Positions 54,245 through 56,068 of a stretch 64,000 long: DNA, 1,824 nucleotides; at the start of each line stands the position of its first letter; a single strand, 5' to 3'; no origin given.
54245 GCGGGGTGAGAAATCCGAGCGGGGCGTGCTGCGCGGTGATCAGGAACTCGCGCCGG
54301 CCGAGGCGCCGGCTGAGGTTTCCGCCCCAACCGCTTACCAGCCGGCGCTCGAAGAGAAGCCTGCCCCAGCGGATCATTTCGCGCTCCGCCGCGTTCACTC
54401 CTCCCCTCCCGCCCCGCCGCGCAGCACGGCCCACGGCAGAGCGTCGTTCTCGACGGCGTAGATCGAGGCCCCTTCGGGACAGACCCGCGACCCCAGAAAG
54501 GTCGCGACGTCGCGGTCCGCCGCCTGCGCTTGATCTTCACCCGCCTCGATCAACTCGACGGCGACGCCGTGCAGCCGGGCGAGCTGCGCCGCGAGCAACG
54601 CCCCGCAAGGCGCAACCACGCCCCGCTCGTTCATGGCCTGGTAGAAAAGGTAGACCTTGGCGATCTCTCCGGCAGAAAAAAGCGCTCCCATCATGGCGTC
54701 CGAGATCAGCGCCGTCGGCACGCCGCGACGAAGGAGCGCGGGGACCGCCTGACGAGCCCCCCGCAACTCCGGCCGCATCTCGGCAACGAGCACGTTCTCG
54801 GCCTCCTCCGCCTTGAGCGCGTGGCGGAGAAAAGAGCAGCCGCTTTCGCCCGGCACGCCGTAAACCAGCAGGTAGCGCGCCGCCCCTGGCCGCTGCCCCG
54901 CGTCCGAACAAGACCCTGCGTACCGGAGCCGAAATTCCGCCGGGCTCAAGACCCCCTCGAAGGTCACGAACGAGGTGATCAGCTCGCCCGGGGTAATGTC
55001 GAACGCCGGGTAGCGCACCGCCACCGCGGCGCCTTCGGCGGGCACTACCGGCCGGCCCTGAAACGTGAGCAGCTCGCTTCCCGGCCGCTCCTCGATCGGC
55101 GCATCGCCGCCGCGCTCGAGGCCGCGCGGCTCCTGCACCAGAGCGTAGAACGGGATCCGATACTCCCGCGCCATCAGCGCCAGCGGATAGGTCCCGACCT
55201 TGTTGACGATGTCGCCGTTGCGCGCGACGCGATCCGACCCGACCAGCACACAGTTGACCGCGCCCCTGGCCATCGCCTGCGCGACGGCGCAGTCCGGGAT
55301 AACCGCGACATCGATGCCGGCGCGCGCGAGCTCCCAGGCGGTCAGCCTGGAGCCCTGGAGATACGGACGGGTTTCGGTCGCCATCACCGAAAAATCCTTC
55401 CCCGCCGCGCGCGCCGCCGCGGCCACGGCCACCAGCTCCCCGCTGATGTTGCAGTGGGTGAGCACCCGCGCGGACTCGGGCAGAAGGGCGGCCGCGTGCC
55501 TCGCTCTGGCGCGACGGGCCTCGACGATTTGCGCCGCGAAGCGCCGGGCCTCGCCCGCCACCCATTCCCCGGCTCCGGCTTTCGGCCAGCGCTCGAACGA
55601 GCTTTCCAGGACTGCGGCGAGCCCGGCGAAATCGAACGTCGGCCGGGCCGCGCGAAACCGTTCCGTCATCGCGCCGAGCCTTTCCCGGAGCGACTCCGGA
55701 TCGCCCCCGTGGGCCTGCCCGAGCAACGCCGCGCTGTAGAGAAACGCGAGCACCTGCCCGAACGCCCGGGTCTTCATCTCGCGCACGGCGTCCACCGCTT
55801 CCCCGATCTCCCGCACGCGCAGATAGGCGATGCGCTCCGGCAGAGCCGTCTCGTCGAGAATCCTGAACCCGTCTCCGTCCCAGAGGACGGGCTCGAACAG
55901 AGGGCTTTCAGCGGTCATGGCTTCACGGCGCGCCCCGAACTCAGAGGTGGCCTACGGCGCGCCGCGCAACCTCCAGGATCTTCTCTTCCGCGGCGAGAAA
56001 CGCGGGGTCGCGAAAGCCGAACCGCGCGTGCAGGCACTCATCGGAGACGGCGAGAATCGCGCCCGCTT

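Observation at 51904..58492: MarR-linked operon resembling a DHAP-shunt nucleoside salvage pathway re-tooled for a hydrophobic substrate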

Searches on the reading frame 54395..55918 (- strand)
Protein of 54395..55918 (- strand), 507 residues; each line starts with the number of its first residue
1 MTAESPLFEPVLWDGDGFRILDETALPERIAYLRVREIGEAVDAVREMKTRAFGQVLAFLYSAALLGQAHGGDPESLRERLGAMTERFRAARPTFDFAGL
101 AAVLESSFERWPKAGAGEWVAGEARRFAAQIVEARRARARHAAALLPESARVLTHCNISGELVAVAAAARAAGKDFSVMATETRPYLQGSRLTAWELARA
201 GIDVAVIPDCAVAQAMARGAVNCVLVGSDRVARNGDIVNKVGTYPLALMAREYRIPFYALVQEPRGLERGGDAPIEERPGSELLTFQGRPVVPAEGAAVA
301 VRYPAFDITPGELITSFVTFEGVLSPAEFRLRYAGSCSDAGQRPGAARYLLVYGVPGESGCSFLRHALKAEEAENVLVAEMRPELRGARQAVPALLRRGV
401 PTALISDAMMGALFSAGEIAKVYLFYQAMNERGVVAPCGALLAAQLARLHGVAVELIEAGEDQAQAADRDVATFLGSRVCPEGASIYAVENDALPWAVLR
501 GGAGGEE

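Call 3: search_protein_families(library=pfam, proteins=[window:54395-55918:-], max_evalue=0.01)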
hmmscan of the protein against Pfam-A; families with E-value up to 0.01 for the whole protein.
window:54395-55918:- (507 aa): 1 family
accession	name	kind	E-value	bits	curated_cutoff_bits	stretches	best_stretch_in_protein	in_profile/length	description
PF01008.23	IF-2B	-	1.3e-64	218.5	22.4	2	110-326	68-280/280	Initiation factor 2 subunit family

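Call 4: search_protein_families(library=ncbifam, proteins=[window:54395-55918:-], max_evalue=0.01)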
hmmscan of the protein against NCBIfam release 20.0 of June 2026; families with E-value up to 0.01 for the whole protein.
window:54395-55918:- (507 aa): 9 families
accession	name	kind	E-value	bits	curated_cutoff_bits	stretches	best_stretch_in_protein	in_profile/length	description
NF004326.0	PRK05720.1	subfamily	1.1e-79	267.8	271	2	8-327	10-343/358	s-methyl-5-thioribose-1-phosphate isomerase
TIGR00512.1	salvage_mtnA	equivalog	2.4e-70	237.1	279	2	10-325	2-334/335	S-methyl-5-thioribose-1-phosphate isomerase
TIGR00524.1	eIF-2B_rel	subfamily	4.3e-62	210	185.85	2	36-326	2-303/303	S-methyl-5-thioribose-1-phosphate isomerase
NF004700.0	PRK06036.1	equivalog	6.4e-56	189.8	528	2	12-326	5-330/339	S-methyl-5-thioribose-1-phosphate isomerase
NF004436.0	PRK05772.1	equivalog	7.4e-49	166.9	521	1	6-326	14-351/363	S-methyl-5-thioribose-1-phosphate isomerase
TIGR00511.1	ribulose_e2b2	equivalog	1.2e-38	133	314.1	1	38-327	2-289/301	ribose 1,5-bisphosphate isomerase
NF006210.0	PRK08335.1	equivalog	3.5e-22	79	339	1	113-326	74-271/275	translation initiation factor IF-2B subunit alpha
NF004994.0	PRK06372.1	equivalog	8.8e-20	71.2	249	1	177-260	111-191/253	translation initiation factor IF-2B subunit delta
TIGR00756.2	PPR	repeat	0.0034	17.4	20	0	408-435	5-32/35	pentatricopeptide repeat protein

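Call 7: find_homologous_proteins(query=window:54395-55918:-)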
Query window:54395-55918:- (507 aa): 2544 proteins with E <= 0.001 among 8000 candidates; the best 120 are listed.
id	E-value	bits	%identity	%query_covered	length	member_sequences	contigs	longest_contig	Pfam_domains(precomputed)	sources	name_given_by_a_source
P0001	0.0e+0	1099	100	100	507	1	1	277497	PF01008.24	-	-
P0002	6.3e-191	653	59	99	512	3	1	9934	PF01008.24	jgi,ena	-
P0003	9.7e-190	649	59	98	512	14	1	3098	PF01008.24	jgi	jgi:methylthioribose-1-phosphate isomerase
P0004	1.3e-189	649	61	98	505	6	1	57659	PF01008.24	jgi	-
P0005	2.4e-189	648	59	98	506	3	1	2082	PF01008.24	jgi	-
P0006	6.9e-189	647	58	99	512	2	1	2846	PF01008.24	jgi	jgi:methylthioribose-1-phosphate isomerase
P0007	7.1e-189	647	60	99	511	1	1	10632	PF01008.24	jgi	jgi:methylthioribose-1-phosphate isomerase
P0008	3.9e-188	644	58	99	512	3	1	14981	PF01008.24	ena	-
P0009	1.8e-187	642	60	98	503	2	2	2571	PF01008.24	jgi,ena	-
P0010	2.8e-187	641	58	98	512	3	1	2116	PF01008.24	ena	-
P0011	1.6e-186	639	57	98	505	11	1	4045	PF01008.24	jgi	jgi:methylthioribose-1-phosphate isomerase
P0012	2.4e-186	638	59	98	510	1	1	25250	PF01008.24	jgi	jgi:methylthioribose-1-phosphate isomerase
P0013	3.1e-186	638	58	99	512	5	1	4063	PF01008.24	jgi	jgi:methylthioribose-1-phosphate isomerase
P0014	3.2e-186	638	59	98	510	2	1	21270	PF01008.24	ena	-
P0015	3.6e-186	638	57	99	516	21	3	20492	PF01008.24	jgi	jgi:methylthioribose-1-phosphate isomerase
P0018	1.4e-185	636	58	99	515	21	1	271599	PF01008.24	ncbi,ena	-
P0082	6.6e-181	620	56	98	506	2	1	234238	PF01008.24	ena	-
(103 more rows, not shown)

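Call 9: find_encoding_contigs(protein=P0018, flank=8000, max_places=2)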
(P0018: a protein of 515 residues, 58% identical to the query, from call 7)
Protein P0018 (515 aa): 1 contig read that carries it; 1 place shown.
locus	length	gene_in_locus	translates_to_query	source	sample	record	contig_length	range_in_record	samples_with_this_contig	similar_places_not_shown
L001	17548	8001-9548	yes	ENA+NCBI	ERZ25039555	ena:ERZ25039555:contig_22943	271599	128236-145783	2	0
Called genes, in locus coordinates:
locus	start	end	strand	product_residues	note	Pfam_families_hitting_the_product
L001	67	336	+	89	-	-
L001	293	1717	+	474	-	PF06144:DNA_pol3_delta, PF21694:DNA_pol3_delta_C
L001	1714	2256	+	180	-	PF07894:SACK1, PF13091:PLDc_2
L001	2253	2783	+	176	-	-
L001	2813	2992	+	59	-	-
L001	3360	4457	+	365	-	PF00768:Peptidase_S11, PF13354:Beta-lactamase2 (faint), PF05036:SPOR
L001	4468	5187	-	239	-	PF23023:Anti-Pycsar_Apyc1, PF00753:Lactamase_B, PF12706:Lactamase_B_2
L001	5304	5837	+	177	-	PF22381:Staph_reg_Sar_Rot, PF01047:MarR, PF12802:MarR_2, PF13463:HTH_27 (faint)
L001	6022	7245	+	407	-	PF13183:Fer4_8 (weak), PF02754:CCG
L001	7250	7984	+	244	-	PF01048:PNP_UDP_1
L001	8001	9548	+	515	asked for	PF01008:IF-2B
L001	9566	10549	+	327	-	PF00596:Aldolase_II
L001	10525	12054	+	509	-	PF00501:AMP-binding, PF13193:AMP-binding_C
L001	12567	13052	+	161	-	-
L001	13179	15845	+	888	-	PF02739:5_3_exonuc_N, PF01367:5_3_exonuc, PF00476:DNA_pol_A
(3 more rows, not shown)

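Call 10: find_encoding_contigs(protein=P0004, flank=8000, max_places=2)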
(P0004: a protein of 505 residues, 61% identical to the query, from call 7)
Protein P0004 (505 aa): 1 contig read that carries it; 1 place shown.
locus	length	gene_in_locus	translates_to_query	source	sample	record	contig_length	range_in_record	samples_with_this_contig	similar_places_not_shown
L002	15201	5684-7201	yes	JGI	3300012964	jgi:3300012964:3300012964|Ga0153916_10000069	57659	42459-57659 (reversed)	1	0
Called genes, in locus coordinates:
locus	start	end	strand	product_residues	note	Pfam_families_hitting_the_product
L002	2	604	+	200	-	?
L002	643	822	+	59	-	-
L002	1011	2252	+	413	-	PF00768:Peptidase_S11, PF02113:Peptidase_S13 (weak), PF13354:Beta-lactamase2, PF05036:SPOR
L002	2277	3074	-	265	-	PF23023:Anti-Pycsar_Apyc1, PF00753:Lactamase_B, PF12706:Lactamase_B_2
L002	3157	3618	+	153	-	PF22381:Staph_reg_Sar_Rot, PF01047:MarR, PF12802:MarR_2, PF13463:HTH_27 (faint)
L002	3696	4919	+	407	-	PF13183:Fer4_8 (weak), PF02754:CCG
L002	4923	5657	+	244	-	PF01048:PNP_UDP_1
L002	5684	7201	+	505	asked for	PF01008:IF-2B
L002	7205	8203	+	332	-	PF00596:Aldolase_II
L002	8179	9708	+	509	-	PF00501:AMP-binding, PF13193:AMP-binding_C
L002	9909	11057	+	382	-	PF02120:Flg_hook (weak)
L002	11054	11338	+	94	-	PF01312:Bac_export_2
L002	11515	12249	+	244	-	PF22624:AASDHPPT_N, PF01648:ACPS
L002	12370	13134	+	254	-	-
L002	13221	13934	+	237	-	PF00293:NUDIX (faint)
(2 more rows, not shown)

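Call 11: find_encoding_contigs(protein=P0082, flank=8000, max_places=2)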
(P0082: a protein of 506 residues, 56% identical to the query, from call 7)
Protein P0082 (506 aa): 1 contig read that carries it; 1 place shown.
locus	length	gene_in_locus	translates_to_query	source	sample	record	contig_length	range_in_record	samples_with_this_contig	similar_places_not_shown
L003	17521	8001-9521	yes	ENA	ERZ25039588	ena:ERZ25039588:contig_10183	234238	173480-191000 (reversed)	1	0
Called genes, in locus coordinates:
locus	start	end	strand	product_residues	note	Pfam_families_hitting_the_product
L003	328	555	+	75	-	-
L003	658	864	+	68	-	-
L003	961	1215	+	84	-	-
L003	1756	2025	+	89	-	PF21694:DNA_pol3_delta_C (weak)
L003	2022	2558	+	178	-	PF07894:SACK1, PF13091:PLDc_2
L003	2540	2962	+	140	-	-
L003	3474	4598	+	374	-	PF00768:Peptidase_S11, PF02113:Peptidase_S13 (weak), PF13354:Beta-lactamase2, PF05036:SPOR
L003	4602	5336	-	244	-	PF23023:Anti-Pycsar_Apyc1, PF00753:Lactamase_B, PF12706:Lactamase_B_2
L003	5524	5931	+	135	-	PF22381:Staph_reg_Sar_Rot, PF12802:MarR_2, PF01047:MarR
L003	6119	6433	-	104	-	-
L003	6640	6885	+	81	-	-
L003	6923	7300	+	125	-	PF02754:CCG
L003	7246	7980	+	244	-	PF01048:PNP_UDP_1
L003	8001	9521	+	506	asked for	PF01008:IF-2B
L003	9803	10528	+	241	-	PF00596:Aldolase_II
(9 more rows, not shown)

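Call 18: search_solved_structures(query=window:54395-55918:-, show_alignments=2)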
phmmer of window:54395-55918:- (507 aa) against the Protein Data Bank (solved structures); distinct sequences matched with E-value up to 0.001: 41.
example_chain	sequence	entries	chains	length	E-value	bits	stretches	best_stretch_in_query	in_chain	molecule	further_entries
1t9k_A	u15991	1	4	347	2.4e-49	171.6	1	11-327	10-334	Probable methylthioribose-1-phosphate isomerase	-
1t5o_A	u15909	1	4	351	3.4e-48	167.8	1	10-327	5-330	Translation initiation factor eIF2B, subunit delta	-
2yrf_A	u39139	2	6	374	5e-41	144.2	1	10-325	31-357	Methylthioribose-1-phosphate isomerase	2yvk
6a34_A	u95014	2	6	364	8.6e-41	143.4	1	20-327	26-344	Putative methylthioribose-1-phosphate isomerase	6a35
4ldq_A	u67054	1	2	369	4.3e-38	134.5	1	10-335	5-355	Methylthioribose-1-phosphate isomerase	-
4ldr_A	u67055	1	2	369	5.5e-38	134.1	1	10-335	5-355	Methylthioribose-1-phosphate isomerase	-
2a0u_A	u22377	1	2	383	7.7e-27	97.4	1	122-329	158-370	initiation factor 2B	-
1w2w_B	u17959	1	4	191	2.6e-22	82.4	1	178-299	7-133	5-METHYLTHIORIBOSE-1-PHOSPHATE ISOMERASE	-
5yfj_A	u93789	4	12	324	8.4e-21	77.5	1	34-326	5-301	Ribose 1,5-bisphosphate isomerase | Ribose-1,5-bisphosphate isomerase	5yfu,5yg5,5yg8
5yft_A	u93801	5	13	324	4.1e-20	75.2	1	34-326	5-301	Ribose 1,5-bisphosphate isomerase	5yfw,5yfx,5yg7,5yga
5yfs_A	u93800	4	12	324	1.7e-19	73.1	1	34-326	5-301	Ribose 1,5-bisphosphate isomerase | Ribose-1,5-bisphosphate isomerase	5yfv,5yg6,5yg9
3a11_A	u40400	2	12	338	2.9e-19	72.4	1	132-326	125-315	Translation initiation factor eIF-2B, delta subunit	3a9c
3vm6_A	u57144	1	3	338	5.8e-18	68.1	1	134-326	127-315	Translation initiation factor eIF-2B, delta subunit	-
7kma_A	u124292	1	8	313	2.8e-17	65.9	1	130-328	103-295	Translation initiation factor eIF-2B subunit alpha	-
6caj_H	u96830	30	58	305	2.8e-17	65.9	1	129-327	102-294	Translation initiation factor eIF-2B subunit alpha | Translation initiation factor eIF2B subunit alpha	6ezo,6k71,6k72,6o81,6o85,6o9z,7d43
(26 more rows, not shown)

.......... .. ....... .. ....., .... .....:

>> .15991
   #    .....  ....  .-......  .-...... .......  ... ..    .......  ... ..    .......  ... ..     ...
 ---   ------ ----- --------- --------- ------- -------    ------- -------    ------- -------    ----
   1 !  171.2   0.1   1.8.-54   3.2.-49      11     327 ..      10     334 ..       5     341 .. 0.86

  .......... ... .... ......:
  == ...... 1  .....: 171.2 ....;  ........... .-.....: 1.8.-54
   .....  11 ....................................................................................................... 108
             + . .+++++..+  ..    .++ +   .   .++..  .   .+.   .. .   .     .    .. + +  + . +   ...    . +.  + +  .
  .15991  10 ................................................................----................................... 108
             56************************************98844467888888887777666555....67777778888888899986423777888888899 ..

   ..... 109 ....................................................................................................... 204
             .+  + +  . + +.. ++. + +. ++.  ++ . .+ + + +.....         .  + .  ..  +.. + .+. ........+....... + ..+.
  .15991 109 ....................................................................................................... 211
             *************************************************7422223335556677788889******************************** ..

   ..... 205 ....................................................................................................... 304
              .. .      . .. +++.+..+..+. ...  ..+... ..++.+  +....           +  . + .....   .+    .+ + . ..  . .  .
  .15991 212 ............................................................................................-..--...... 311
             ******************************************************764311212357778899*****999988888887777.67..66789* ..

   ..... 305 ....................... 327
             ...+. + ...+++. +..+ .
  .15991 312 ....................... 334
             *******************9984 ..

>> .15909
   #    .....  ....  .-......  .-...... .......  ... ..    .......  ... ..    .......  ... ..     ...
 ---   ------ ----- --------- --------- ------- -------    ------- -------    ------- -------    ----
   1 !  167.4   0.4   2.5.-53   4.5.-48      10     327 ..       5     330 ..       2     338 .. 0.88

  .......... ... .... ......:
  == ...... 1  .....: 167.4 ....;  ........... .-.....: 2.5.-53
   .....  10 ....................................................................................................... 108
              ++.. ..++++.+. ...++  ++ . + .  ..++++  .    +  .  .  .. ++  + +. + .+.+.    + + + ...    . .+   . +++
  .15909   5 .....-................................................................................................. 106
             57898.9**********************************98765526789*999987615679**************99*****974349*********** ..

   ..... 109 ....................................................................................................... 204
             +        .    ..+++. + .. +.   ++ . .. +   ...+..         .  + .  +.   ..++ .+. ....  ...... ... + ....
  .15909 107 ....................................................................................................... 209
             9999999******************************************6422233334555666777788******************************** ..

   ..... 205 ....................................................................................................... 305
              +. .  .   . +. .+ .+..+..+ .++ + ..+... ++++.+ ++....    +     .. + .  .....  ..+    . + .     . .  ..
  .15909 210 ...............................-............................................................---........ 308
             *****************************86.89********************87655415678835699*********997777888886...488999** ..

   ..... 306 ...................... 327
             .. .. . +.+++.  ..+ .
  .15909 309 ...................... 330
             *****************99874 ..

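Call 39: predict_structure(alignment_id=A2)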
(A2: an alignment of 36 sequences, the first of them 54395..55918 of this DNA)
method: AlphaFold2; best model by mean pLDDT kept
length: 507 residues; sequences in the alignment: 36
mean_pLDDT: 88.8   pTM: 0.89
mean pLDDT of the five models: 88.8, 88.3, 85.2, 85.0, 84.4
residues with pLDDT >= 90: 337; 70-90: 135; 50-70: 27; < 50: 8
segments of 3 or more residues with pLDDT < 50: 502-507
pLDDT, mean of each block of 10 residues (from residue 1): 69 92 87 95 93 92 90 86 96 88 90 88 92 93 97 85 94 97 71 90 94 96 94 92 95 97 87 78 84 76 86 96 94 71 72 94 95 93 92 92 91 92 96 94 96 94 78 90 92 91 40
secondary structure, 60 per line:
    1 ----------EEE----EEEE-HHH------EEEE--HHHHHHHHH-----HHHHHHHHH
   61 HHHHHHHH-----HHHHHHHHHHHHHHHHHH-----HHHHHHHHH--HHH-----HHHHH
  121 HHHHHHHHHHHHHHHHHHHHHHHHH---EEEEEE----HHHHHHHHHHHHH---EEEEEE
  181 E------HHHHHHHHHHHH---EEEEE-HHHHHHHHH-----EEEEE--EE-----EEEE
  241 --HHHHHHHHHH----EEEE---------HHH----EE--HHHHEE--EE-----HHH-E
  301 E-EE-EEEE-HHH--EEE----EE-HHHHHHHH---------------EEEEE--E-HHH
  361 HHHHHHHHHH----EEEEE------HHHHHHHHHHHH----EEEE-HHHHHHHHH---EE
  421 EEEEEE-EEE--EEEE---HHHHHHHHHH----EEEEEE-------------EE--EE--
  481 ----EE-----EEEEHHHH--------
elements in order: E11-13 E18-21 E32-35 H38-46 H52-68 H74-91 H97-105 H116-145 E149-154 H159-171 E175-181 H188-199 E203-207 H209-217 E223-227 E237-240 H243-252 E257-260 H281-284 E306-309 E316-318 H326-333 E349-353 H358-370 E375-379 H386-397 E402-405 H407-415 E419-426 E428-430 E433-436 H440-449 E454-459 E492-495 H496-499

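Call 48: fold_search(model_id=the predicted structure, library=pdb)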
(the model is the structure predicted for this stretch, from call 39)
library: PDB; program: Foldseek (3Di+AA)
matches with E <= 10: 1637; with E <= 0.001: 127
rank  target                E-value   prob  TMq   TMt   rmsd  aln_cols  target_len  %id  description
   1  2yrf_B                7.4e-23  1.00  0.57  0.83   2.9       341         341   31  Crystal structure of 5-methylthioribose 1-phosphate isomerase from Bacillus subtilis complexed with sulfate ion (released 2008-01-22)
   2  2yvk_A                8.6e-23  1.00  0.57  0.80   3.4       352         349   30  Crystal structure of 5-methylthioribose 1-phosphate isomerase product complex from Bacillus subtilis (released 2008-01-22)
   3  6a34_A                1.0e-22  1.00  0.57  0.79   3.5       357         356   30  Crystal structure of 5-methylthioribose 1-phosphate isomerase from Pyrococcus horikoshii OT3 - Form I (released 2018-12-12)
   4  1t9k_A                3.4e-22  1.00  0.56  0.81   3.1       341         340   33  X-ray crystal structure of aIF-2B alpha subunit-related translation initiation factor [Thermotoga maritima] (released 2004-06-08)
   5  2yrf_A                5.1e-22  1.00  0.56  0.80   3.6       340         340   31  Crystal structure of 5-methylthioribose 1-phosphate isomerase from Bacillus subtilis complexed with sulfate ion (released 2008-01-22)
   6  1t9k_C                6.6e-22  1.00  0.57  0.83   3.5       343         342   33  X-ray crystal structure of aIF-2B alpha subunit-related translation initiation factor [Thermotoga maritima] (released 2004-06-08)
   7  1t5o_A                7.8e-22  1.00  0.56  0.81   3.2       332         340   35  Crystal structure of the translation initiation factor eIF-2B, subunit delta, from A. fulgidus (released 2004-08-31)
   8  4ldr_A                1.5e-21  1.00  0.57  0.80   2.9       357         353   32  Structure of the S283Y mutant of MRDI (released 2013-07-31)
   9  4ldq_B                2.6e-21  1.00  0.58  0.80   2.8       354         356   33  Crystal Structure of the Mediator of Rho Dependent Invasion (released 2013-07-31)
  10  4ldr_B                3.2e-21  1.00  0.57  0.79   4.1       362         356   32  Structure of the S283Y mutant of MRDI (released 2013-07-31)
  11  4ldq_A                5.4e-21  1.00  0.57  0.80   3.0       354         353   32  Crystal Structure of the Mediator of Rho Dependent Invasion (released 2013-07-31)
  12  2a0u_A                1.9e-19  1.00  0.55  0.73   3.8       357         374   27  Crystal structure of the eukaryotic initiation factor 2B from Leishmania major at 2.1 A resolution (released 2005-08-02)
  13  2a0u_B                9.5e-19  1.00  0.55  0.73   3.8       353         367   27  Crystal structure of the eukaryotic initiation factor 2B from Leishmania major at 2.1 A resolution (released 2005-08-02)
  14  7vlk_A                4.3e-17  1.00  0.42  0.67   5.4       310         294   24  eIF2B-SFSV NSs C2-imposed (released 2021-12-01)
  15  5yfs_A                2.6e-16  1.00  0.50  0.75   3.6       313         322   26  Crystal structure of ribose-1,5-bisphosphate isomerase mutant C135S from Pyrococcus horikoshii OT3 in complex with rib (released 2018-02-14)
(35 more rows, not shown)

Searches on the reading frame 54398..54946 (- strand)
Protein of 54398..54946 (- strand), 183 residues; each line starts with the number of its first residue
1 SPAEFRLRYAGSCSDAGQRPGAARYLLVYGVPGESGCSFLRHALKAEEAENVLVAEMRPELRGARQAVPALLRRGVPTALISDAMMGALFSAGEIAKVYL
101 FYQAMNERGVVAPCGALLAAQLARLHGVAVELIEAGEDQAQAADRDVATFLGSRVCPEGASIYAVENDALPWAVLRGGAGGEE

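Call 5: search_protein_families(library=pfam, proteins=[window:54398-54946:-], max_evalue=10)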
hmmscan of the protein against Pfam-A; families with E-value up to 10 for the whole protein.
seq(183 aa): 3 families
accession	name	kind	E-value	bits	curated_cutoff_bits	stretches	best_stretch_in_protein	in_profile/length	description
PF01008.23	IF-2B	-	4.7e-10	39.6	22.4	1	37-129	120-210/280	Initiation factor 2 subunit family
PF13450.12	NAD_binding_8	-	0.038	14.7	21.9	1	114-163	7-52/68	NAD(P)-binding Rossmann-like domain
PF00532.27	Peripla_BP_1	-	0.16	11.9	22.2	1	43-84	146-190/281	Periplasmic binding proteins and sugar binding domain of LacI family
